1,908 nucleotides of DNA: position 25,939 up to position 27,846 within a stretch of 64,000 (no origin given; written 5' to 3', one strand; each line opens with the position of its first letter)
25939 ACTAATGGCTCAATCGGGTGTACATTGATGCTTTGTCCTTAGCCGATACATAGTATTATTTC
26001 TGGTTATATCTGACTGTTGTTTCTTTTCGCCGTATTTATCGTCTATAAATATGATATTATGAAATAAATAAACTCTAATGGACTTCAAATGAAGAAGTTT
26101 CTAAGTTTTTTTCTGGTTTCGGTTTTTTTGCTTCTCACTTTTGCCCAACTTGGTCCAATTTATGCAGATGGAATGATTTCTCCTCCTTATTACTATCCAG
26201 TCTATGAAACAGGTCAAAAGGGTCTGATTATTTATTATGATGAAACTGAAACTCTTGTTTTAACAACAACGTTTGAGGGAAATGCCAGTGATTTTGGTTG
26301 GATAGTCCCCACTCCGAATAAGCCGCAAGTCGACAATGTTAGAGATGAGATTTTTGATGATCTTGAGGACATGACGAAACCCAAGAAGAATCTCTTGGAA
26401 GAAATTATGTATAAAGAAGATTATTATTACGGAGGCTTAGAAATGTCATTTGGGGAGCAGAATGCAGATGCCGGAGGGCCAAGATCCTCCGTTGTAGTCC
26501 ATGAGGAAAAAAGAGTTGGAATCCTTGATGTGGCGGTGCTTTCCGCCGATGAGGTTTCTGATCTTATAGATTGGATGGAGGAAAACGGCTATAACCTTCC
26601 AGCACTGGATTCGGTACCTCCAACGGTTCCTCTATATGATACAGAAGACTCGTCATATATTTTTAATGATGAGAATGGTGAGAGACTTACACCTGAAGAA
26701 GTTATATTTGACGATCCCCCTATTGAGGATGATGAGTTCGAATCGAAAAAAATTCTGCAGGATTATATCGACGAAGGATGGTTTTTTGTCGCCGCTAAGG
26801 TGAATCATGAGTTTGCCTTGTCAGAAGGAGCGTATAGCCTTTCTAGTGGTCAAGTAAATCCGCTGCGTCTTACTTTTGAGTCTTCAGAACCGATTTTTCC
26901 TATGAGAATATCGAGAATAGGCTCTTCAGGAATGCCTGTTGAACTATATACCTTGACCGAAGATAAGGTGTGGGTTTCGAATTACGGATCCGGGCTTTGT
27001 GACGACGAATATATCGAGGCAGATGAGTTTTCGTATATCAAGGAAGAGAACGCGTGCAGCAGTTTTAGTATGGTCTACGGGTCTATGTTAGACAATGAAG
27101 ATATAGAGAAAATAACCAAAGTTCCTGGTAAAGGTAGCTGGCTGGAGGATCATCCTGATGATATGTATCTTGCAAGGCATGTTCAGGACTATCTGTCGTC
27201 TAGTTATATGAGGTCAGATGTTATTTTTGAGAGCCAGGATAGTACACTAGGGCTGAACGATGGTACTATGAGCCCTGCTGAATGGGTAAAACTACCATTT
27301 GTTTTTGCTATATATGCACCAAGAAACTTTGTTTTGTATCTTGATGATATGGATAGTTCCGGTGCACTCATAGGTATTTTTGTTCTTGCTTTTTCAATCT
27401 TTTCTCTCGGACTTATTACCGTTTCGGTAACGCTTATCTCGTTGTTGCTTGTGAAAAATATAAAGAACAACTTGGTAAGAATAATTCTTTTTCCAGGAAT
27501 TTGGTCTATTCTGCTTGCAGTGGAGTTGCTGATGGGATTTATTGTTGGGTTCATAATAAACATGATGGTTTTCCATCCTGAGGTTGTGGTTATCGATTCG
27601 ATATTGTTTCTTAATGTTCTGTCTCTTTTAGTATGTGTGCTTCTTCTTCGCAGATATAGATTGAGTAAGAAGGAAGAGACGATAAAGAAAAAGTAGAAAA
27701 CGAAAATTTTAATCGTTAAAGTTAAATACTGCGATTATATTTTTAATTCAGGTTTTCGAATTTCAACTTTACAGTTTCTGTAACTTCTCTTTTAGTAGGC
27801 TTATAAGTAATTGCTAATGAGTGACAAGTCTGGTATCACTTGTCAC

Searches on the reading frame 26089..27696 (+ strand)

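Call 50: search_protein_families(library=pfam, proteins=[window:26089-27696:+], max_evalue=0.00001)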
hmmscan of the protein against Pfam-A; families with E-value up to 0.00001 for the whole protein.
window:26089-27696:+ (535 aa): 1 family
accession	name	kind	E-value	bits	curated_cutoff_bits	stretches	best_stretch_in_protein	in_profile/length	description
PF10092.14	DUF2330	-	1.6e-33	116.6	24.7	2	49-172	29-146/279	Uncharacterized protein conserved in bacteria (DUF2330)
